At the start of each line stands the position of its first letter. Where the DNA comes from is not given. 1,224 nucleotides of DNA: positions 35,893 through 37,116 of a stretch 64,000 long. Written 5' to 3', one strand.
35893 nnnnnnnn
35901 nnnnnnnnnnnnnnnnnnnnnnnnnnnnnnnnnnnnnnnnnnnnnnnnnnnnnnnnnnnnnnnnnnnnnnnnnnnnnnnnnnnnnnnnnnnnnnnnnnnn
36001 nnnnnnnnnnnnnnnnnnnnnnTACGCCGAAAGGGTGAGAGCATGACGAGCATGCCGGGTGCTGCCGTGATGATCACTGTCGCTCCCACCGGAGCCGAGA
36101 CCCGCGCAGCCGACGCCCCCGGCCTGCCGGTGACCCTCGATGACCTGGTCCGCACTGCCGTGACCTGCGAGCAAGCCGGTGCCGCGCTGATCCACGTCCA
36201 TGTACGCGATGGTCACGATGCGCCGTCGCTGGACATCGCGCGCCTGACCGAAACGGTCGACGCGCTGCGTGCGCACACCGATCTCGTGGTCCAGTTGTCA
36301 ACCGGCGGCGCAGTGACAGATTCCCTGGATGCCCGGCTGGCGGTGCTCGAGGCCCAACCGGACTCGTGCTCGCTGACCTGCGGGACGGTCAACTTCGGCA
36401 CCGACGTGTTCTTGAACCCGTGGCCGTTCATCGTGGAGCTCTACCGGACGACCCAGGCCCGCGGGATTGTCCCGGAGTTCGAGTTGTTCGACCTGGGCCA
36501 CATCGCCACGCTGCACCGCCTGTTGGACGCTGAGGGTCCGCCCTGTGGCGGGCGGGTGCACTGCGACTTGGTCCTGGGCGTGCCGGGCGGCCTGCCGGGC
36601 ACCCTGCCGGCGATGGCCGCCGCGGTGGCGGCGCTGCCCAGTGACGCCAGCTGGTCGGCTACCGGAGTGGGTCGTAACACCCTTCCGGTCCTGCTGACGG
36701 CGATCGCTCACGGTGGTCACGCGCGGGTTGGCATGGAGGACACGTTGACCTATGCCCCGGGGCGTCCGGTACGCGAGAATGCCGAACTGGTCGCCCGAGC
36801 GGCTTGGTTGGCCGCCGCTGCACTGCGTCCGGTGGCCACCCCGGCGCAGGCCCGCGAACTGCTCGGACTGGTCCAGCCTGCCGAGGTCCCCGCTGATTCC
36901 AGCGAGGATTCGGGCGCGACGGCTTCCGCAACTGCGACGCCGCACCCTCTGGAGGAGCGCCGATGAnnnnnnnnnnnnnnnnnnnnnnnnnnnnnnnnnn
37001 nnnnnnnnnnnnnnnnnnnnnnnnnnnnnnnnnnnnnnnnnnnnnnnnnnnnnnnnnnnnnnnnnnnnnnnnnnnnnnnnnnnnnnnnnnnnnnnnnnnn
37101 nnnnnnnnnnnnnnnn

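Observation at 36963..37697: RsiG-like protein with two perfect c-di-GMP-binding E-x3-S-x2-R-x3-Q-x3-D motifs, coupled to a BKACE enzyme gene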

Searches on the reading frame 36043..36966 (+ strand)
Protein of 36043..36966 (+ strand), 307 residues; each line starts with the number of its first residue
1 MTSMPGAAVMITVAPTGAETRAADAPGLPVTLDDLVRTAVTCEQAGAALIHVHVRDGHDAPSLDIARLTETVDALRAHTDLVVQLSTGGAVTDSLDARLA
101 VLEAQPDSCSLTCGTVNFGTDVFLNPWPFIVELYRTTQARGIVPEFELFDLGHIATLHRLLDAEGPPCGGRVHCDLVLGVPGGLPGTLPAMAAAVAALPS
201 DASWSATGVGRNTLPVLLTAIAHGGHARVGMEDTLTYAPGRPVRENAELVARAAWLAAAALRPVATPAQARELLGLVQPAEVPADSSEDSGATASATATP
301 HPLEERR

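Call 4: search_protein_families(library=pfam, proteins=[window:36043-36966:+], max_evalue=0.01)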
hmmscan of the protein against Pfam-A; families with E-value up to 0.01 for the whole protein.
window:36043-36966:+ (307 aa): 1 family
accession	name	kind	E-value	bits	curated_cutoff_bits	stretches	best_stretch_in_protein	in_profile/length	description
PF05853.18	BKACE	-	1.1e-87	294.3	24.8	1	9-276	2-274/274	beta-keto acid cleavage enzyme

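Call 5: search_protein_families(library=ncbifam, proteins=[window:36043-36966:+], max_evalue=0.01)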
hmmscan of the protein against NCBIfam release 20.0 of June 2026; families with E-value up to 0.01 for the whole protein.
window:36043-36966:+ (307 aa): 4 families
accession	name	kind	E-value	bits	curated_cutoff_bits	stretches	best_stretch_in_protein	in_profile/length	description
NF052387.1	Lys_ferment_KCE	equivalog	4.4e-79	265.6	382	1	9-276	2-267/267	3-keto-5-aminohexanoate cleavage enzyme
NF053568.1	3OXCoAcCUPNH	equivalog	2.2e-59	201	350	1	9-277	4-273/274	3-oxoadipate:acetyl-CoA acetyltransferase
NF052389.1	Lys_KAL_CLE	exception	4.5e-59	200.3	725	1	5-277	167-437/440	bifunctional 3-aminobutyryl-CoA ammonia lyase/3-keto-5-aminohexanoate cleavage enzyme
NF053538.1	DixhxACActTsKce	equivalog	5.3e-46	157.1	430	2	8-120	6-120/310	3,5-dioxohexanoate:acetyl-CoA acetone transferase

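Call 15: list_cluster_members(proteins=[P0001, window:36043-36966:+])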
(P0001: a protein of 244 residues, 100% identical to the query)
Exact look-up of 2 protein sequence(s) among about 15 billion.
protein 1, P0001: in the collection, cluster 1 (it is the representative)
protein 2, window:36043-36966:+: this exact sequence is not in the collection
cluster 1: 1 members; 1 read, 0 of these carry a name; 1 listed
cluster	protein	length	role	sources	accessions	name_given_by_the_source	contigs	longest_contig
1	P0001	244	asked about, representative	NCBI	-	-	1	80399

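Call 31: find_homologous_proteins(query=window:36043-36966:+)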
Query window:36043-36966:+ (307 aa): 7995 proteins with E <= 0.001 among 8000 candidates; the best 120 are listed.
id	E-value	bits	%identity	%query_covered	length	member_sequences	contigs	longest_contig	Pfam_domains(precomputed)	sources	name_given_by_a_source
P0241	7.6e-193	658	100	99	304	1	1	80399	PF05853.19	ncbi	-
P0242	2.0e-121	423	73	87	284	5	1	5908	PF05853.19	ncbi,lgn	-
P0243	3.7e-121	422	72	90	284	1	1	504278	PF05853.19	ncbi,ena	-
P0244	6.7e-121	421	71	90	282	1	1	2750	PF05853.19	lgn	-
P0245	1.6e-119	417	73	88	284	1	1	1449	PF05853.19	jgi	-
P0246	2.6e-119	416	73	87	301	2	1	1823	PF05853.19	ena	-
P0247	3.5e-119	416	72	88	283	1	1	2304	PF05853.19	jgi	jgi:uncharacterized protein (DUF849 family)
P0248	6.7e-119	415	72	87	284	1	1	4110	PF05853.19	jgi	jgi:uncharacterized protein (DUF849 family)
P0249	7.9e-119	415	74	87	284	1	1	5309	PF05853.19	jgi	jgi:uncharacterized protein (DUF849 family)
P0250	8.1e-119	415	71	88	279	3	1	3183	PF05853.19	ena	-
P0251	1.2e-118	414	69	89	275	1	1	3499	PF05853.19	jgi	jgi:uncharacterized protein (DUF849 family)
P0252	1.4e-118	414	72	87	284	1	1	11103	PF05853.19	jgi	jgi:uncharacterized protein (DUF849 family)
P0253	2.3e-118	413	71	88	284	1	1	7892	PF05853.19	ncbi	-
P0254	5.9e-118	412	72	87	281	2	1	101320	PF05853.19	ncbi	ncbi:MAG: 3-keto-5-aminohexanoate cleavage protein [Candidatus Nanopelagicales bacterium]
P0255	8.0e-118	411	70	88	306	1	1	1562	PF05853.19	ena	-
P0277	3.3e-117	409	70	87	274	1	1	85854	PF05853.19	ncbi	ncbi:MAG TPA: 3-keto-5-aminohexanoate cleavage protein [Streptosporangiaceae bacterium]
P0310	3.2e-116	406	69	88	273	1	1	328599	PF05853.19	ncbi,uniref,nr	ncbi:3-keto-5-aminohexanoate cleavage protein [Bailinhaonella thermotolerans]|uniref:3-keto-5-aminoh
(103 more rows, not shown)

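Call 32: find_encoding_contigs(protein=P0310, flank=6000, max_places=1)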
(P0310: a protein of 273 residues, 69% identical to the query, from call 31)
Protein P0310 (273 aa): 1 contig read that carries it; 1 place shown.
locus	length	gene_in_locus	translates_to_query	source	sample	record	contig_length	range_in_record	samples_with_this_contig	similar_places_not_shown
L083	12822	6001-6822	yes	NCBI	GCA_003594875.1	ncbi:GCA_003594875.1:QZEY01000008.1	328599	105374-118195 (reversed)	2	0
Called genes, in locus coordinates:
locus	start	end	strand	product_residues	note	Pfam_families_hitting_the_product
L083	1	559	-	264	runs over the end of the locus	PF12483:GIDE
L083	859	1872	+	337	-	-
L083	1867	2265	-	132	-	-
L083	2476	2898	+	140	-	PF01475:FUR, PF12840:HTH_20 (faint)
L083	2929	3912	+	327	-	PF01571:GCV_T (weak), PF08669:GCV_T_C (weak)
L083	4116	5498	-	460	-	PF00890:FAD_binding_2 (weak), PF01134:GIDA (weak), PF01266:DAO (faint), PF07992:Pyr_redox_2, PF12831:FAD_oxidored (weak), PF13738:Pyr_redox_3, PF00070:Pyr_redox, PF02852:Pyr_redox_dim, +4 more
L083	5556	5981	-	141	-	PF02580:Tyr_Deacylase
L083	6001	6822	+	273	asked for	PF05853:BKACE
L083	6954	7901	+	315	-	PF06089:Asparaginase_II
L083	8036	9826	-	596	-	PF09972:DUF2207, PF20990:DUF2207_C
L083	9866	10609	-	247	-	PF01411:tRNA-synt_2c (weak), PF07973:tRNA_SAD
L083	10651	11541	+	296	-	PF00657:Lipase_GDSL, PF04311:DUF459 (faint), PF13472:Lipase_GDSL_2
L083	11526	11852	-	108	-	PF10724:DUF2516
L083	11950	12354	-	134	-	-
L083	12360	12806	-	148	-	PF12844:HTH_19, PF13560:HTH_31, PF01381:HTH_3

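Call 33: find_encoding_contigs(protein=P0277, flank=6000, max_places=1)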
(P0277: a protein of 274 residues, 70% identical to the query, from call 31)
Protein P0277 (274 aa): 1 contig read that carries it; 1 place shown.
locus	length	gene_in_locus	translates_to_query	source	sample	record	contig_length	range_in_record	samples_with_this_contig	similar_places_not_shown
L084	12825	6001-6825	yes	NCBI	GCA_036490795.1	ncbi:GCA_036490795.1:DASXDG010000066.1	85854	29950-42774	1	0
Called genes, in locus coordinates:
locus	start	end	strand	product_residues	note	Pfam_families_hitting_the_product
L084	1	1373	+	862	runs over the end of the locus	PF02861:Clp_N, PF02861:Clp_N, PF00004:AAA, PF17871:AAA_lid_9, PF02151:UVR, PF07724:AAA_2, PF07728:AAA_5, PF10431:ClpB_D2-small, +11 more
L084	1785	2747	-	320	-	PF00730:HhH-GPD, PF00633:HHH (weak)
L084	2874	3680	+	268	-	-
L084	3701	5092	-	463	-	PF18073:Zn_ribbon_LapB, PF13481:AAA_25, PF03796:DnaB_C (faint), PF06745:ATPase, PF13191:AAA_16 (weak), PF23442:DUF7125, PF13401:AAA_22 (weak), PF13541:ChlI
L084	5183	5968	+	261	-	PF01261:AP_endonuc_2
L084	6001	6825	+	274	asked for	PF05853:BKACE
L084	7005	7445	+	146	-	PF12844:HTH_19 (weak), PF13560:HTH_31, PF01381:HTH_3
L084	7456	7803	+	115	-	PF10724:DUF2516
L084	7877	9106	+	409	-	PF07690:MFS_1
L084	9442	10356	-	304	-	PF01435:Peptidase_M48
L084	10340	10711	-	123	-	PF03965:Penicillinase_R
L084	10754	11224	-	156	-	PF10722:YbjN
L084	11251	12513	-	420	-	PF20706:GT4-conflict, PF13439:Glyco_transf_4, PF13579:Glyco_trans_4_4, PF00534:Glycos_transf_1, PF13692:Glyco_trans_1_4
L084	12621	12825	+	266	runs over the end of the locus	PF00300:His_Phos_1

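Call 75: search_solved_structures(query=window:36043-36966:+, max_evalue=0.00001, show_alignments=1)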
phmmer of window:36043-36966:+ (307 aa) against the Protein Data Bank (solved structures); distinct sequences matched with E-value up to 0.00001: 13.
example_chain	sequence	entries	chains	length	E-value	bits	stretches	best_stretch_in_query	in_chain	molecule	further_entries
2y7d_A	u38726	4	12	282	1.9e-57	198.2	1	9-276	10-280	3-KETO-5-AMINOHEXANOATE CLEAVAGE ENZYME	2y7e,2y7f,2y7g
3no5_A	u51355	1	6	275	2.3e-40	142.2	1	10-276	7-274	Uncharacterized protein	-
9zsc_A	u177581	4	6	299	1.1e-39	139.9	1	9-281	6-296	3-keto-5-aminohexanoate cleavage protein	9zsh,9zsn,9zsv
3chv_A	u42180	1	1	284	2.2e-39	138.9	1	9-278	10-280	Prokaryotic domain of unknown function (DUF849) with a TIM barrel fold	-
3fa5_A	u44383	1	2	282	5.1e-38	134.4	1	5-276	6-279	protein of unknown function (DUF849)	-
3e49_A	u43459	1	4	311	1.7e-34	122.9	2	8-123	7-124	uncharacterized protein DUF849 with a TIM barrel fold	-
8rio_A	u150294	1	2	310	5.3e-34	121.2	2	122-276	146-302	3-keto-5-aminohexanoate cleavage protein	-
8rip_A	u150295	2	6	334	6.6e-34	120.9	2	122-276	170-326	3-keto-5-aminohexanoate cleavage protein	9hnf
3e02_A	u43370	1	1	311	1.8e-27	99.8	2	8-120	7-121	uncharacterized protein DUF849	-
3c6c_A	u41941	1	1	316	9.1e-27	97.5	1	8-280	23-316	3-keto-5-aminohexanoate cleavage enzyme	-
3lot_A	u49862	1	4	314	2.9e-26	95.8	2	8-125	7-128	uncharacterized protein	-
5zmy_A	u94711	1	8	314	7.8e-18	68.2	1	26-276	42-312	Cis-epoxysuccinate hydrolase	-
5zmu_A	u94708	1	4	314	8.8e-18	68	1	26-276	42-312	Cis-epoxysuccinate hydrolase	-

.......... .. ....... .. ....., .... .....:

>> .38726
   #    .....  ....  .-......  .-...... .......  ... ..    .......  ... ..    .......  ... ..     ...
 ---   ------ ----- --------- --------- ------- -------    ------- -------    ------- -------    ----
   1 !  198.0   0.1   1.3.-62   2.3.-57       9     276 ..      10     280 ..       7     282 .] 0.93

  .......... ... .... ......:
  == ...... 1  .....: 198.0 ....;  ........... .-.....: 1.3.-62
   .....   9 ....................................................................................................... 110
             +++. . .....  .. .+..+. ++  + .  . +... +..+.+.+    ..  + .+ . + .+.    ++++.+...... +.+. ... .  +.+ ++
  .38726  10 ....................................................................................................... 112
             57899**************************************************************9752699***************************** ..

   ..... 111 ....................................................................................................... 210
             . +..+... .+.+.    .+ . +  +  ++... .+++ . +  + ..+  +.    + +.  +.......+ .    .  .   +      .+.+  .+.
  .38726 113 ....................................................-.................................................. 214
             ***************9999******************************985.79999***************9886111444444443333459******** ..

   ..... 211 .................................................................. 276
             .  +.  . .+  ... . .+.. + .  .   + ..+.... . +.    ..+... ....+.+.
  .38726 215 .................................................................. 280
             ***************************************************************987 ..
